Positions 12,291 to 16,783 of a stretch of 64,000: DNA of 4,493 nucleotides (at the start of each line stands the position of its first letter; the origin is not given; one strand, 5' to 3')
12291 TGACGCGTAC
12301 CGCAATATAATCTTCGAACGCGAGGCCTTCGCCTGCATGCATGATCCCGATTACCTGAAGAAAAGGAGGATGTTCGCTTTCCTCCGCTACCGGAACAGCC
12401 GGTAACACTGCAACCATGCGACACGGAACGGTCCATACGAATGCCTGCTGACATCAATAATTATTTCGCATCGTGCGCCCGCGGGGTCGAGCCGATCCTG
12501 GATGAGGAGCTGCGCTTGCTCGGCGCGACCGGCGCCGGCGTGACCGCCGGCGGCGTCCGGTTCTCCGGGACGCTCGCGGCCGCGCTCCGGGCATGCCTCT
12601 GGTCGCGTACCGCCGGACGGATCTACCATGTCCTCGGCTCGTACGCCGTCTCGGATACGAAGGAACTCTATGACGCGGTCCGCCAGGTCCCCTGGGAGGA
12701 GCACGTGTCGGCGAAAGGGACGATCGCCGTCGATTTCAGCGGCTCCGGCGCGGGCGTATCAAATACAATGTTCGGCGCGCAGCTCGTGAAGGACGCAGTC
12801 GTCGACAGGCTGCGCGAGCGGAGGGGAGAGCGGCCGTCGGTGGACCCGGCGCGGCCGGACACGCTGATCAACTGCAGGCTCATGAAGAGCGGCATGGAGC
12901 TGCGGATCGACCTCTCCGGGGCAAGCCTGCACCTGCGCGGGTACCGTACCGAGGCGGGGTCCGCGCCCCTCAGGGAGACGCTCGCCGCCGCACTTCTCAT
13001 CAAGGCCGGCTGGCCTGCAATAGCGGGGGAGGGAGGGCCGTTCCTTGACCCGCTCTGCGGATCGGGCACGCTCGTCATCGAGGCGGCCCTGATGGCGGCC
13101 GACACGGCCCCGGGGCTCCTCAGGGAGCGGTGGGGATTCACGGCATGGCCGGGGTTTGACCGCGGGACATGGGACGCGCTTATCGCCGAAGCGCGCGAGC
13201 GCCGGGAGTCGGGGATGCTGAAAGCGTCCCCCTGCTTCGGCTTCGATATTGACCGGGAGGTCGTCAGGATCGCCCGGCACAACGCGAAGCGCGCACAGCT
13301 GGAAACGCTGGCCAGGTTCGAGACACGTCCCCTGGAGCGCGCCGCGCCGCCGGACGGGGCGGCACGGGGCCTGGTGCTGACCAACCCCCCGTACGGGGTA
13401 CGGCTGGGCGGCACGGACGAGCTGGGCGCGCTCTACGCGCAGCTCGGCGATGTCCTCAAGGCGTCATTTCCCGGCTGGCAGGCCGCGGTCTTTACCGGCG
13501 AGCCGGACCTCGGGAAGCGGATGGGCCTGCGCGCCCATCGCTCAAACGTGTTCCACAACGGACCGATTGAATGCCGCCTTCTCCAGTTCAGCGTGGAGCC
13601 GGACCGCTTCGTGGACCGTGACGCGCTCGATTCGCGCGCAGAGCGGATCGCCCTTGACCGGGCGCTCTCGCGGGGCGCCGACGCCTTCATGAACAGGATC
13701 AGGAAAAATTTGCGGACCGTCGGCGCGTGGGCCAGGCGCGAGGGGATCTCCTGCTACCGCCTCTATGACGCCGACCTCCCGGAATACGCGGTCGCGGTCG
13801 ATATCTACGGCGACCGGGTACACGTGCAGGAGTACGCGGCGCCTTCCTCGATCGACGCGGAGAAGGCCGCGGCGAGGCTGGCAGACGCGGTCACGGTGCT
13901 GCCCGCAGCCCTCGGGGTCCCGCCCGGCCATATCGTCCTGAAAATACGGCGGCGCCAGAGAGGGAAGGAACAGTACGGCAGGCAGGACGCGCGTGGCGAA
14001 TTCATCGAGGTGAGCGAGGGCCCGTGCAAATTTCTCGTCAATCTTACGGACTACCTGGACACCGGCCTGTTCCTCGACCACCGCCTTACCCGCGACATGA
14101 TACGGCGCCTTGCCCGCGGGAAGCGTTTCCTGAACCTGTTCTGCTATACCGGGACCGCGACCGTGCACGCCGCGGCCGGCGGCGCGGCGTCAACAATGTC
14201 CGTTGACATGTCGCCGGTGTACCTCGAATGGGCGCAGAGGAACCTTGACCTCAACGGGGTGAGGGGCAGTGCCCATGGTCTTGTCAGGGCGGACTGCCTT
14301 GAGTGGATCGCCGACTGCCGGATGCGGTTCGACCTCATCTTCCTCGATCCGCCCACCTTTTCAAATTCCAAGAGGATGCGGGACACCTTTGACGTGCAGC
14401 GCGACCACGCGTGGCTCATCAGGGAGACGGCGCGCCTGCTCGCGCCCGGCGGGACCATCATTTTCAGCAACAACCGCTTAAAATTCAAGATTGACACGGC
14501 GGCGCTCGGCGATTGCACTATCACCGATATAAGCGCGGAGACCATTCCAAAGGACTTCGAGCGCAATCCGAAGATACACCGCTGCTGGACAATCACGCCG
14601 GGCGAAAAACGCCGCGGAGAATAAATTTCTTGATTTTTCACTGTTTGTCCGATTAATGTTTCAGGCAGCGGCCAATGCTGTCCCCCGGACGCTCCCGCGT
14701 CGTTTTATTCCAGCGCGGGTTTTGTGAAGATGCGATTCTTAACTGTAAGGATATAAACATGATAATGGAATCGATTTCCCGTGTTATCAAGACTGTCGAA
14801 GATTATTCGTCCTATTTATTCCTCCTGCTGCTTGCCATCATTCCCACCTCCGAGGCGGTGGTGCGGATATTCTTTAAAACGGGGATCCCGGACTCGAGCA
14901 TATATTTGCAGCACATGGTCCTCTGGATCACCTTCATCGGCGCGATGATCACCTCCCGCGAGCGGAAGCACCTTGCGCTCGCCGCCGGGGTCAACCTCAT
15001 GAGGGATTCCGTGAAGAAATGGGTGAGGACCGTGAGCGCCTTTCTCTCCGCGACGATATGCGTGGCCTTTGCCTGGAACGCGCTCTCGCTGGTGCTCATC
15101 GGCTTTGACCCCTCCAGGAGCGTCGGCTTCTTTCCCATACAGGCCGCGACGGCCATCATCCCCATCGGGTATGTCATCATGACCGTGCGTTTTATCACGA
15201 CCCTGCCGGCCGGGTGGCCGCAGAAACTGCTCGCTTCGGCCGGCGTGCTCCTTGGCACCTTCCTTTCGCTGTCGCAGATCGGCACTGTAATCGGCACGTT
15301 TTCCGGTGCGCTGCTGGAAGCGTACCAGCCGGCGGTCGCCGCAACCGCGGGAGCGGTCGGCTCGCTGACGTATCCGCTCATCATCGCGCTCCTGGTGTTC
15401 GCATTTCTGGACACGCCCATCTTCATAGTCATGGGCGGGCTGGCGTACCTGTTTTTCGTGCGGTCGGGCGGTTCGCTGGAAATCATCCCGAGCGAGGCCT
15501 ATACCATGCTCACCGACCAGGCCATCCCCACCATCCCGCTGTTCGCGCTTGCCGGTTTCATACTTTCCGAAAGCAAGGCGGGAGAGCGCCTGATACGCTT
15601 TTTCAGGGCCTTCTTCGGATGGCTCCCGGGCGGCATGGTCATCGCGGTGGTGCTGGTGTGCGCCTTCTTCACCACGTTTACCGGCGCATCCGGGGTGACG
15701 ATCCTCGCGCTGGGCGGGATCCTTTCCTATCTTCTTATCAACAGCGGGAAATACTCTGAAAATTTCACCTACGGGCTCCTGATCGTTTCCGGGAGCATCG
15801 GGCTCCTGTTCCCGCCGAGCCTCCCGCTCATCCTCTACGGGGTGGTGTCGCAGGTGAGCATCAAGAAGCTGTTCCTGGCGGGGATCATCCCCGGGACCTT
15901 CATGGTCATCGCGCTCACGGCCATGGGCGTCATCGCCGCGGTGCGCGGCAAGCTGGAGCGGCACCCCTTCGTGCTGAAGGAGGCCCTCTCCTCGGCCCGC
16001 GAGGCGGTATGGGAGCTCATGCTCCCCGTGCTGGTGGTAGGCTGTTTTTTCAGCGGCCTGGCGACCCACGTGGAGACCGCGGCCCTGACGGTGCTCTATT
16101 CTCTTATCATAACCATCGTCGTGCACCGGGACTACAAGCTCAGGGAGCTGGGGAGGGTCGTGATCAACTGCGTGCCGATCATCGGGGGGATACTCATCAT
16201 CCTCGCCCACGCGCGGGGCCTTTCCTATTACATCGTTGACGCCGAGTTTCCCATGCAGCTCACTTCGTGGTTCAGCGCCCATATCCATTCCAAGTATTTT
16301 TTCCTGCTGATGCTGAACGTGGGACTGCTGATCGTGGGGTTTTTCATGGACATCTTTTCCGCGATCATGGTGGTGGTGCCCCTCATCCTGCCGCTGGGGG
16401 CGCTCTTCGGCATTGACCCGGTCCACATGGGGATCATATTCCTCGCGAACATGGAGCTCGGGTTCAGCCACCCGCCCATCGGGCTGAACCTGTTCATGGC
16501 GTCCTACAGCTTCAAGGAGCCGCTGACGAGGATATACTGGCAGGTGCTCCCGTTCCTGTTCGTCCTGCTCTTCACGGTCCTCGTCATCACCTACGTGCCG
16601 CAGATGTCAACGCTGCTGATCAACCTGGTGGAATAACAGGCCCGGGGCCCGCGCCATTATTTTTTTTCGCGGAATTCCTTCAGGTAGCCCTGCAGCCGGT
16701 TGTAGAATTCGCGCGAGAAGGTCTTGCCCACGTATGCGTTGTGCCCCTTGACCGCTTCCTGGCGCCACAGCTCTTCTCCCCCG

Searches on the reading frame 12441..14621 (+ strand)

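Call 53: search_protein_families(library=pfam, proteins=[window:12441-14621:+], max_evalue=0.00001)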
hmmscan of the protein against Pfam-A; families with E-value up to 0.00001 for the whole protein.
window:12441-14621:+ (727 aa): 8 families
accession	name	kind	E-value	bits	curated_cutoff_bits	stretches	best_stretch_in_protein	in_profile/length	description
PF01170.24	UPF0020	-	3.1e-45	154.7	22.3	1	166-380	1-195/197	RMKL-like, methyltransferase domain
PF10672.15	Methyltrans_SAM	-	4e-20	72.7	27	1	497-678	62-239/286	S-adenosylmethionine-dependent methyltransferase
PF22020.1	RlmL_1st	-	1.8e-18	66.6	27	1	8-62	2-55/55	RlmL ferredoxin-like domain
PF02926.22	THUMP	-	1.6e-13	51.3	20.6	1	72-154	3-81/84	THUMP domain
PF03602.21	Cons_hypoth95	-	1.2e-12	48.3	24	1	553-661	35-144/182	Conserved hypothetical protein 95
PF13847.12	Methyltransf_31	-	7e-10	39.2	27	0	559-679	3-113/145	Methyltransferase domain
PF13649.12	Methyltransf_25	-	4.9e-07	30.8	27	0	564-671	2-97/97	Methyltransferase domain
PF06325.19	PrmA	-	7.2e-06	26.1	22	0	560-615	162-217/296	Ribosomal protein L11 methyltransferase (PrmA)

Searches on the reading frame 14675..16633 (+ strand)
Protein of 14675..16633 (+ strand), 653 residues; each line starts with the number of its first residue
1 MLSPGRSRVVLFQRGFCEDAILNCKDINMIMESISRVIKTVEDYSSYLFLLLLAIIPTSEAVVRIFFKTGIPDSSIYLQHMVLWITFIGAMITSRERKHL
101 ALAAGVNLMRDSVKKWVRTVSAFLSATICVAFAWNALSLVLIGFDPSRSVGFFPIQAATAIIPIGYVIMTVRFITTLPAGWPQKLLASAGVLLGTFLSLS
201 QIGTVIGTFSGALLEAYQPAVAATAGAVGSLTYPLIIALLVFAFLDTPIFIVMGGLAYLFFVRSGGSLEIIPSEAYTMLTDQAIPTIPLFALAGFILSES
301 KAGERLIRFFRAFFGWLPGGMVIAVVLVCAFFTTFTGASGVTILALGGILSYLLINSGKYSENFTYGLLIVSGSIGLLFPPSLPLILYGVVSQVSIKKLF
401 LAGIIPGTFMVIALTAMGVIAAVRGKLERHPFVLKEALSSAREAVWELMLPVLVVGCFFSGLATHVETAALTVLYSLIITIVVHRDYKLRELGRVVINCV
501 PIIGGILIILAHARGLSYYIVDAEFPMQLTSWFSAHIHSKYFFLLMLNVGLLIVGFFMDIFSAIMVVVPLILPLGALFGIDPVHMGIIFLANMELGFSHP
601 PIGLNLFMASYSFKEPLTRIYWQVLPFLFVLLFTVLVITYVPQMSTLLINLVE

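Call 53: search_protein_families(library=pfam, proteins=[window:14675-16633:+], max_evalue=0.00001)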
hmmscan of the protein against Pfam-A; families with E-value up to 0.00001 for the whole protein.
window:14675-16633:+ (653 aa): 2 families
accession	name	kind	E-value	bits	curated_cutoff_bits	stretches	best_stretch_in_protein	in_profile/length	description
PF06808.19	DctM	-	8e-78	262.5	23.8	1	237-644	2-413/413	Tripartite ATP-independent periplasmic transporter, DctM component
PF04290.18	DctQ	-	3.5e-12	46.8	28.3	1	54-177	2-126/132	Tripartite ATP-independent periplasmic transporters, DctQ component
